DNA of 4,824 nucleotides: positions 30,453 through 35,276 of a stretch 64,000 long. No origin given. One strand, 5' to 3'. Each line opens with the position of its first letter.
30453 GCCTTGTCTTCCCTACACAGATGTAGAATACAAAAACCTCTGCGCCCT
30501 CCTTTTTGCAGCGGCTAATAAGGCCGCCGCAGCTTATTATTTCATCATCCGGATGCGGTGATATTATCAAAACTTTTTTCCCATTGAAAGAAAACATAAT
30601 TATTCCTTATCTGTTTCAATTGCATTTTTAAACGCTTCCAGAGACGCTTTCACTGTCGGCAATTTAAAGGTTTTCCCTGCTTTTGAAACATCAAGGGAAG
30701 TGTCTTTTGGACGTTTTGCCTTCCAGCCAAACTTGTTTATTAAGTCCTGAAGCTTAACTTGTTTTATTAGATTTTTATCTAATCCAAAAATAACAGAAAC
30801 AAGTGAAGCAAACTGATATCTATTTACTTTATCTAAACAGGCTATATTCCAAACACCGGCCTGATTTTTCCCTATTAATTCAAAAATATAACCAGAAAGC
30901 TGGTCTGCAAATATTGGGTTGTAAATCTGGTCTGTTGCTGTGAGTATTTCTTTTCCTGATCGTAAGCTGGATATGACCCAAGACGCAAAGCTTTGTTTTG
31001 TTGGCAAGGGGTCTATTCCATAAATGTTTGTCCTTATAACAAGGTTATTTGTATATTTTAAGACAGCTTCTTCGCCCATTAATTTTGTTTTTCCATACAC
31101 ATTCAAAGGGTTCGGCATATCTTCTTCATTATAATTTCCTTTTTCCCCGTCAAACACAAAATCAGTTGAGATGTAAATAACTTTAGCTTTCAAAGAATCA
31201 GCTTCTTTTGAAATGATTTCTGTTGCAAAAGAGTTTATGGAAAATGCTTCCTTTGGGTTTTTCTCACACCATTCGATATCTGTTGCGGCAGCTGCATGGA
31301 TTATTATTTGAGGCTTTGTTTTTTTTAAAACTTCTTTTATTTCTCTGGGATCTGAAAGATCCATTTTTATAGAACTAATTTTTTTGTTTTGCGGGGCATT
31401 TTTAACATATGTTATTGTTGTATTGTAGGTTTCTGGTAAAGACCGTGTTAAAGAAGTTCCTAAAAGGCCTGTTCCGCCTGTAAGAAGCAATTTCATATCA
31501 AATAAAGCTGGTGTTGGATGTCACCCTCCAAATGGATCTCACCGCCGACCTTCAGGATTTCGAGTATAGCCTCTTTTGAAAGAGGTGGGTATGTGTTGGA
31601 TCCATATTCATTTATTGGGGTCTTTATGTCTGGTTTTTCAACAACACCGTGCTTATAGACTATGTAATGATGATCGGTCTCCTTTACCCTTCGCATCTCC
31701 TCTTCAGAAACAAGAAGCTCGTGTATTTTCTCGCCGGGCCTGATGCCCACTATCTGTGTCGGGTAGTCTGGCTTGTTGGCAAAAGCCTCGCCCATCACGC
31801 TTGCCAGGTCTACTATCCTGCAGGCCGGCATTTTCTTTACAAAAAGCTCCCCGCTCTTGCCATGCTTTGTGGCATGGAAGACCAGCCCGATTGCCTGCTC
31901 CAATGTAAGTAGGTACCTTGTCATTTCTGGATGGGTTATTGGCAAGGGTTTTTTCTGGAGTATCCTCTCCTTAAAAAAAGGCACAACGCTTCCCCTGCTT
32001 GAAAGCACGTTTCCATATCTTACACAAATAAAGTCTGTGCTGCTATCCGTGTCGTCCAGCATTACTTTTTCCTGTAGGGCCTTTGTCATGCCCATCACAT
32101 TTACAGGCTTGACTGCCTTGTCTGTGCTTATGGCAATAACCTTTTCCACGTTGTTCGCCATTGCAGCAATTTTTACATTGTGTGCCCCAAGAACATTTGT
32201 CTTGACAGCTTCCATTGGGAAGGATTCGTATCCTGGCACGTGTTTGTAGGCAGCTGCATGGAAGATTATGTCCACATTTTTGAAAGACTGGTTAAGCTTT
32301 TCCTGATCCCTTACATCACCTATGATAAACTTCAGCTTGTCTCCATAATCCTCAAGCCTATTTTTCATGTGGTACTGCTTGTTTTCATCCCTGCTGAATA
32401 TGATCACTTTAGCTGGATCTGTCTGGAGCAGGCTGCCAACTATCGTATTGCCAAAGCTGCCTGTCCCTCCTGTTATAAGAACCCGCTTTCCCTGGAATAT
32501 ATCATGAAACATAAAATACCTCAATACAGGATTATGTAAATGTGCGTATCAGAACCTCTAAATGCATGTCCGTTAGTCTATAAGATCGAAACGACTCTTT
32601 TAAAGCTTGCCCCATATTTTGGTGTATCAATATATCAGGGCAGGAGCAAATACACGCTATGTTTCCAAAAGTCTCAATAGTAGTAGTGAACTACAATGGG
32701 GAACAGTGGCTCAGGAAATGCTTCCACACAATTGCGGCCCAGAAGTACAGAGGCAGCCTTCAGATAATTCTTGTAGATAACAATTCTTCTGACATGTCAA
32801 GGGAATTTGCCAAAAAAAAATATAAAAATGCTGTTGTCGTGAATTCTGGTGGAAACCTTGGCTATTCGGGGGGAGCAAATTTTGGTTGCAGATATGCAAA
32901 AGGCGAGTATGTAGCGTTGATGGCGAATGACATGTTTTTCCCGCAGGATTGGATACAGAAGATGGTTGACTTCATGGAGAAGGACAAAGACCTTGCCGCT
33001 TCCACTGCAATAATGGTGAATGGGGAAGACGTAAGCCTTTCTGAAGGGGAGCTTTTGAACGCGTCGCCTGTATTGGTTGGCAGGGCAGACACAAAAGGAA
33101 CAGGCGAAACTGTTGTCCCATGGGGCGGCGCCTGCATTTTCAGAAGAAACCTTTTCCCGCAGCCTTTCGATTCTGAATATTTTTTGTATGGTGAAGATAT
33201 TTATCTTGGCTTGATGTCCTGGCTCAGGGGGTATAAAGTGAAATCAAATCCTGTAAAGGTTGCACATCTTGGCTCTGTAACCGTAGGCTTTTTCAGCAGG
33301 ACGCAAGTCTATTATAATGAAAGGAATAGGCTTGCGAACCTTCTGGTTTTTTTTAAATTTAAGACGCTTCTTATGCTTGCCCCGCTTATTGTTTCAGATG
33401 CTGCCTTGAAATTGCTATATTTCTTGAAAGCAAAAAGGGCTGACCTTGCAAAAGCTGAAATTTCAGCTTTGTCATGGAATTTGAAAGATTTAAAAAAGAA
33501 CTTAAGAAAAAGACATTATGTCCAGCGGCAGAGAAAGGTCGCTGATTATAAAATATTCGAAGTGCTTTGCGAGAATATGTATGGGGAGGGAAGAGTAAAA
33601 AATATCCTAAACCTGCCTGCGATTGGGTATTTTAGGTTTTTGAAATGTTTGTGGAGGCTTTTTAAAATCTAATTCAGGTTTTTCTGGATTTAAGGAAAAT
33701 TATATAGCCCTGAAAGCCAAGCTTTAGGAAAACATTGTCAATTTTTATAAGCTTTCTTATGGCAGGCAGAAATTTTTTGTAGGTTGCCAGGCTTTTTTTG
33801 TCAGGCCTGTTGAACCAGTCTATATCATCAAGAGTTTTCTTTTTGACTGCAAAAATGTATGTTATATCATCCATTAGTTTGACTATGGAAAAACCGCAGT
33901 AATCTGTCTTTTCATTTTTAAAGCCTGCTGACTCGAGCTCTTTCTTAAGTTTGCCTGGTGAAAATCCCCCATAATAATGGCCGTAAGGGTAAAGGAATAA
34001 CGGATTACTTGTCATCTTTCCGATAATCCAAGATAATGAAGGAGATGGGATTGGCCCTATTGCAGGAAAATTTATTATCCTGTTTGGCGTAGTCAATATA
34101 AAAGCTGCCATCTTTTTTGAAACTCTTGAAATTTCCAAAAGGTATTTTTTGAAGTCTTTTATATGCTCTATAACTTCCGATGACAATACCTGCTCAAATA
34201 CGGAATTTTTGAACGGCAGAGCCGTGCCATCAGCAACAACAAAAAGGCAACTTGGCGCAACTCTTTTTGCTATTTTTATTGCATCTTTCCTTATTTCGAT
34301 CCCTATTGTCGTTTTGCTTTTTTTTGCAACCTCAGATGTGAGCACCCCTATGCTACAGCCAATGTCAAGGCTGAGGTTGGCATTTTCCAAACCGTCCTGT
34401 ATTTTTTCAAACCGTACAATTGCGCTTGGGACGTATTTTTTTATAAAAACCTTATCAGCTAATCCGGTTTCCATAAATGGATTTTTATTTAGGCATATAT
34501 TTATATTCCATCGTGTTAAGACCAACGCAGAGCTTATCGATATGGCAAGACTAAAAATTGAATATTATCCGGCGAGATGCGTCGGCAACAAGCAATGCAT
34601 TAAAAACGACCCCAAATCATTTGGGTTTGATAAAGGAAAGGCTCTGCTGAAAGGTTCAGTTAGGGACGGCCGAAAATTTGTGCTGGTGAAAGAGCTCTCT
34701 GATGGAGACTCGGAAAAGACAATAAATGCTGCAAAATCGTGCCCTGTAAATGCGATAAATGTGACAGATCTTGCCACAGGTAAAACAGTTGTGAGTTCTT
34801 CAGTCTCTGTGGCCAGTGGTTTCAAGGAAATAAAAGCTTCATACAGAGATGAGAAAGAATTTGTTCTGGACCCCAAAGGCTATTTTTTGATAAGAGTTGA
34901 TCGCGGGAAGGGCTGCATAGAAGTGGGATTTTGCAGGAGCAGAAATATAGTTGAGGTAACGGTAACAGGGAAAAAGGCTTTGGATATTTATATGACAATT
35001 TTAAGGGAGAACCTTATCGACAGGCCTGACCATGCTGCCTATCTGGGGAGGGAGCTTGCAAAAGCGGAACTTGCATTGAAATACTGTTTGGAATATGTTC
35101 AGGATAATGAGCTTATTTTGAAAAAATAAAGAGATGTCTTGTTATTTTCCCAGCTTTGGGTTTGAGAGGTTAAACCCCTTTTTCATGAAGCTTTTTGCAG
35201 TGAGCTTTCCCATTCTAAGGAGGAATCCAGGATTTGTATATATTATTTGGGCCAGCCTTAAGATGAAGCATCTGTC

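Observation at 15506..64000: Very large (>45 kb) glycan biosynthesis/decoration island predicting a heavily modified acetamido-sugar glycan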

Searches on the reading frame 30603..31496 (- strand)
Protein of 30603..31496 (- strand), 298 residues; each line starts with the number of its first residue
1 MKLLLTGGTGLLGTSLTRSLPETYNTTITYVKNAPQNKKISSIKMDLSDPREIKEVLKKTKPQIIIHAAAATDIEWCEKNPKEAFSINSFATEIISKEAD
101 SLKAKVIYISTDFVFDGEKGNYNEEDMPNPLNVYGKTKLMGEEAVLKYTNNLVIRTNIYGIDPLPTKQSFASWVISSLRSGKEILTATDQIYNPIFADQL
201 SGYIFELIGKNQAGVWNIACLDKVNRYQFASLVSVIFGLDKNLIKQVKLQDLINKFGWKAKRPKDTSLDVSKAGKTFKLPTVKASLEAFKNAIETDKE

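Call 5: search_protein_families(library=pfam, proteins=[window:30603-31496:-], max_evalue=0.001)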
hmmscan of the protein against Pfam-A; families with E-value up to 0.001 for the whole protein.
window:30603-31496:- (298 aa): 6 families
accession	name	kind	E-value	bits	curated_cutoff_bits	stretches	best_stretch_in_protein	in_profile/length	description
PF04321.23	RmlD_sub_bind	-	4.4e-57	193.8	27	1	1-288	1-280/287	RmlD substrate binding domain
PF01370.27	Epimerase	-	7.5e-24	84.9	20.9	1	4-190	2-207/240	NAD dependent epimerase/dehydratase family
PF02719.21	Polysacc_synt_2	-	2.6e-13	50.3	20.2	1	36-151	52-155/293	Polysaccharide biosynthesis protein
PF16363.11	GDP_Man_Dehyd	-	3.9e-13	50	27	1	4-151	17-170/332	GDP-mannose 4,6 dehydratase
PF07993.18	NAD_binding_4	-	3.8e-08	33.2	20.1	1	52-156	81-199/258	Male sterility protein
PF01073.25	3Beta_HSD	-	7e-07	29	22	1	5-153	2-164/280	3-beta hydroxysteroid dehydrogenase/isomerase family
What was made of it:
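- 30600..31496 (-): RmlD-like 4-keto reductase. Pfam RmlD_sub_bind E 4e-57 (call 5).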

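Call 15: search_protein_families(library=ncbifam, proteins=[window:30603-31496:-], max_evalue=0.00001)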
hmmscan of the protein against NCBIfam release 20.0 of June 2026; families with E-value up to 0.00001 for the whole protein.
window:30603-31496:- (298 aa): 11 families
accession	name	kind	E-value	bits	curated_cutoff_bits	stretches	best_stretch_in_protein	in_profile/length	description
TIGR01214.1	rmlD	equivalog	8.5e-63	212.1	224.05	1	2-289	1-281/285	dTDP-4-dehydrorhamnose reductase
NF007440.0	PRK09987.1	equivalog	2.4e-27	96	308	1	1-279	1-277/299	dTDP-4-dehydrorhamnose reductase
TIGR01179.1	galE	equivalog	4.4e-15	55.3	262.3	1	2-148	1-159/332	UDP-glucose 4-epimerase GalE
TIGR02197.1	heptose_epim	equivalog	3.9e-13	49.3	274.6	1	4-160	2-164/316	ADP-glyceromanno-heptose 6-epimerase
TIGR01181.1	dTDP_gluc_dehyt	equivalog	1.6e-10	40.6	365.1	1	2-158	1-175/321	dTDP-glucose 4,6-dehydratase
NF043036.1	ErythonDh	equivalog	2.9e-09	36.6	325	1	1-149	1-164/321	D-erythronate dehydrogenase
TIGR02622.1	CDP_4_6_dhtase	equivalog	9.5e-09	34.8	278.45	1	26-151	40-171/352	CDP-glucose 4,6-dehydratase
TIGR03466.1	HpnA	hypoth_equivalog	1.3e-08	34.1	367.65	1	1-150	1-157/327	hopanoid-associated sugar epimerase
NF042423.1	oxyalk_red_Shew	equivalog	2.5e-08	33.4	580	1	2-152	10-163/331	2-alkyl-3-oxoalkanoate reductase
TIGR03589.1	PseB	equivalog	1.4e-07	30.8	407.75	1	3-146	7-147/324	UDP-N-acetylglucosamine 4,6-dehydratase (inverting)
NF042422.1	oxyalk_red_OleD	equivalog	8.7e-06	25.3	580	0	1-148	1-153/329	2-alkyl-3-oxoalkanoate reductase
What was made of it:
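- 30600..31496 (-): TIGR01214 212 bits against a cutoff of 224 (call 15).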

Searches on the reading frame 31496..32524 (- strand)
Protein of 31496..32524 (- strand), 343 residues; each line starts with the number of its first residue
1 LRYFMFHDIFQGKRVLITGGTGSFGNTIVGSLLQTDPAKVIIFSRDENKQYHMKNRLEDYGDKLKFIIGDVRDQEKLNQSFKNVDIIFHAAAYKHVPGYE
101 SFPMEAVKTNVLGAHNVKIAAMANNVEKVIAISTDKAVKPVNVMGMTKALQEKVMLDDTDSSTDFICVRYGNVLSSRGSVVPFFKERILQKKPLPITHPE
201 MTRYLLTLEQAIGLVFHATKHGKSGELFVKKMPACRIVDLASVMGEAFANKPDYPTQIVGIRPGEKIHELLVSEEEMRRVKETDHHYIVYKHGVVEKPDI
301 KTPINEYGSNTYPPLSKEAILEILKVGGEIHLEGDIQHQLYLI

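Call 5: search_protein_families(library=pfam, proteins=[window:31496-32524:-], max_evalue=0.001)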
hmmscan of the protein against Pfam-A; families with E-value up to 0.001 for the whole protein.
window:31496-32524:- (343 aa): 12 families
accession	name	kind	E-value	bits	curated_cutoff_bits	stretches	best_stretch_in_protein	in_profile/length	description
PF02719.21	Polysacc_synt_2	-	6.5e-104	347.7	20.2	1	15-289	1-291/293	Polysaccharide biosynthesis protein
PF01370.27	Epimerase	-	9.7e-20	71.4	20.9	1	15-198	1-203/240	NAD dependent epimerase/dehydratase family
PF01073.25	3Beta_HSD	-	1.7e-14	54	22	1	16-140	1-122/280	3-beta hydroxysteroid dehydrogenase/isomerase family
PF16363.11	GDP_Man_Dehyd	-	7.9e-14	52.3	27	1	16-135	1-130/332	GDP-mannose 4,6 dehydratase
PF04321.23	RmlD_sub_bind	-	7.1e-12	45.4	27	1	14-188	2-167/287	RmlD substrate binding domain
PF07993.18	NAD_binding_4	-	5.6e-11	42.5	20.1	1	17-152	1-154/258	Male sterility protein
PF13460.12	NAD_binding_10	-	5.5e-10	39.8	27.2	1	19-155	1-126/184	NAD(P)H-binding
PF08659.16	KR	-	1.9e-07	31.6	22.6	1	15-85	3-76/180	KR domain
PF00106.31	adh_short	-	2.5e-07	30.8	26.6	1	13-104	1-98/195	short chain dehydrogenase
PF05368.20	NmrA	-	4.6e-06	26.9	27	1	13-92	3-78/298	NmrA-like family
PF01118.30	Semialdhyde_dh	-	0.00037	21.3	26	0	14-92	1-75/121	Semialdehyde dehydrogenase, NAD binding domain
PF01488.26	Shikimate_DH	-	0.00082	19.9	24.3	0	10-95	10-87/138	Shikimate / quinate 5-dehydrogenase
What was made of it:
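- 31493..32524 (-): UDP-GlcNAc 4,6-dehydratase of the CapD/PseB/FnlA family. Pfam Polysacc_synt_2 E 7e-104 (call 5).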

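Call 15: search_protein_families(library=ncbifam, proteins=[window:31496-32524:-], max_evalue=0.00001)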
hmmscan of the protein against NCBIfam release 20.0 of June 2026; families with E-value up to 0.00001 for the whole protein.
window:31496-32524:- (343 aa): 34 families (the best 25 are shown)
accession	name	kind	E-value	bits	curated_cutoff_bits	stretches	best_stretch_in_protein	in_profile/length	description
TIGR03589.1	PseB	equivalog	7.8e-96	320.8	407.75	1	10-292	2-282/324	UDP-N-acetylglucosamine 4,6-dehydratase (inverting)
TIGR04130.1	FnlA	equivalog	1.7e-87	293.5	730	1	9-289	1-282/337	UDP-N-acetylglucosamine 4,6-dehydratase/5-epimerase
TIGR02622.1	CDP_4_6_dhtase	equivalog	7.4e-17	61.5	278.45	1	9-140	1-135/352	CDP-glucose 4,6-dehydratase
TIGR04180.1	EDH_00030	hypoth_equivalog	2.4e-16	59.7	475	1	15-136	1-123/297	NAD-dependent 4,6-dehydratase LegB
TIGR01179.1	galE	equivalog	1.8e-14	53.3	262.3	1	14-174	1-177/332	UDP-glucose 4-epimerase GalE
TIGR01181.1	dTDP_gluc_dehyt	equivalog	2.5e-12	46.6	365.1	1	14-137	1-128/321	dTDP-glucose 4,6-dehydratase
TIGR03466.1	HpnA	hypoth_equivalog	3.7e-12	45.8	367.65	1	14-139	2-118/327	hopanoid-associated sugar epimerase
NF042423.1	oxyalk_red_Shew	equivalog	5.8e-11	42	580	1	13-135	9-119/331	2-alkyl-3-oxoalkanoate reductase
TIGR01214.1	rmlD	equivalog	6.8e-10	38.5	224.05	1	14-135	1-101/285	dTDP-4-dehydrorhamnose reductase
NF041293.1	G6PDh_Azf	equivalog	1.6e-09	37.6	400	1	13-141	3-122/252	NAD-dependent glucose-6-phosphate dehydrogenase Azf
NF042422.1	oxyalk_red_OleD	equivalog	4.1e-09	36.2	580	1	14-137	2-113/329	2-alkyl-3-oxoalkanoate reductase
NF007956.0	PRK10675.1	subfamily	2.4e-08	33.5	394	1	14-133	2-123/338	UDP-glucose 4-epimerase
NF006132.0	PRK08277.1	subfamily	5.4e-08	32.5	281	1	9-85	7-82/280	D-mannonate oxidoreductase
NF052578.1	StrlDmthSdmBMthl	equivalog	7e-08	32.6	600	1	15-139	3-118/328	sterol demethylase protein SdmB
NF004847.0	PRK06198.1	subfamily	1.2e-07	31.3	240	1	9-88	4-83/269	oxidoreductase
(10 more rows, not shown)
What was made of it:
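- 31493..32524 (-): PseB 321 bits and FnlA 294 bits, both below their equivalog cutoffs (call 15).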

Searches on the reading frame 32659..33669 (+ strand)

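Call 5: search_protein_families(library=pfam, proteins=[window:32659-33669:+], max_evalue=0.001)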
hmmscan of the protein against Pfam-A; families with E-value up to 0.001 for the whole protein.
window:32659-33669:+ (337 aa): 2 families
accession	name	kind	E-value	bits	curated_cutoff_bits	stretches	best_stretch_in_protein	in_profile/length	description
PF00535.33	Glycos_transf_2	-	4.9e-29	101.9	23.3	1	6-166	1-164/168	Glycosyl transferase family 2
PF13641.12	Glyco_tranf_2_3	-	2e-10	41.5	27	1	3-224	1-226/230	Glycosyltransferase like family 2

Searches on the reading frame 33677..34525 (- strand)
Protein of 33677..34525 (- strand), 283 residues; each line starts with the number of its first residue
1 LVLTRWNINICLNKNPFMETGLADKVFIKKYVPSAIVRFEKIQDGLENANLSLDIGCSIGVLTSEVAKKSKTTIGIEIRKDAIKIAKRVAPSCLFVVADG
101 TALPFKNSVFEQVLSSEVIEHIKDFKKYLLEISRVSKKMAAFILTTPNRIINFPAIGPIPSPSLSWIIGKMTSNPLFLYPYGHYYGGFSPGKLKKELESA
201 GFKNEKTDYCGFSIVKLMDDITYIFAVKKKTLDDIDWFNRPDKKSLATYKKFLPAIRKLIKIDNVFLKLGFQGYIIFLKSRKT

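Call 5: search_protein_families(library=pfam, proteins=[window:33677-34525:-], max_evalue=0.001)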
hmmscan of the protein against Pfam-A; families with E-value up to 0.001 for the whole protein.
window:33677-34525:- (283 aa): 5 families
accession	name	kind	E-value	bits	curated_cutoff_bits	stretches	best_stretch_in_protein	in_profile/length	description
PF08241.18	Methyltransf_11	-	1.6e-15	57.9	21.2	1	53-143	1-94/95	Methyltransferase domain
PF13847.12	Methyltransf_31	-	8e-13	48.7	27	1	52-167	7-118/145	Methyltransferase domain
PF13649.12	Methyltransf_25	-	4e-12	47.1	27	1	53-137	2-94/97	Methyltransferase domain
PF13489.12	Methyltransf_23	-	6.1e-11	42.8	27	1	53-205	27-162/164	Methyltransferase domain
PF08242.18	Methyltransf_12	-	1.1e-06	29.7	30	1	53-135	1-91/98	Methyltransferase domain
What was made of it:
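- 33674..34525 (-): Class I SAM methyltransferase. Pfam Methyltransf_11 E 2e-15 (call 5).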

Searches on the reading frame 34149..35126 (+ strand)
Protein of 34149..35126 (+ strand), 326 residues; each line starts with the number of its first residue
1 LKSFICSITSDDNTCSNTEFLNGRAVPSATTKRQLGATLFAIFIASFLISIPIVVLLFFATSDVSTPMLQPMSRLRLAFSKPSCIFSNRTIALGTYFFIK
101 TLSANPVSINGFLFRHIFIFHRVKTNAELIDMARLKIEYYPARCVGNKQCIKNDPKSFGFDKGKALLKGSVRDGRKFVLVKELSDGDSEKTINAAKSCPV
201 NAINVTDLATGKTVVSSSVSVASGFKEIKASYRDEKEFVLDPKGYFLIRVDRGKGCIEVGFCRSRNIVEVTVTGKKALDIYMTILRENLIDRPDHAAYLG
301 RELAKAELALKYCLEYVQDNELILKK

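Call 6: search_protein_families(library=pfam, proteins=[window:34149-35126:+], max_evalue=0.001)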
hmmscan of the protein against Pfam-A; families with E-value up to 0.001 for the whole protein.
window:34149-35126:+ (326 aa): 3 families
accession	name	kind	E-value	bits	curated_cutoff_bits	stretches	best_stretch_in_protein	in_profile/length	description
PF14251.12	PterinBD-DUF4346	-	5.9e-21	75.5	29.6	1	240-319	1-86/86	PterinBD-DUF4346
PF13459.11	Fer4_15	-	5.3e-09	37.1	22.4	1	142-205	6-66/66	4Fe-4S single cluster domain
PF13370.11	Fer4_13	-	0.00035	21.6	24.5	0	143-205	5-58/58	4Fe-4S single cluster domain of Ferredoxin I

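Call 15: search_protein_families(library=ncbifam, proteins=[window:34149-35126:+], max_evalue=0.00001)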
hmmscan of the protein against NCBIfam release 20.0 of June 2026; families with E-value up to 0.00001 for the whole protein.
window:34149-35126:+ (326 aa): 2 families
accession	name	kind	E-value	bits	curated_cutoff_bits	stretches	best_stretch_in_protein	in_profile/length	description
TIGR00284.1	TIGR00284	hypoth_equivalog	2.6e-18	65.8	256.65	1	233-322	410-497/497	dihydropteroate synthase-like protein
NF002128.0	PRK00964.1-6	equivalog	4e-16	59.1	568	1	232-320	281-369/390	tetrahydromethanopterin S-methyltransferase subunit A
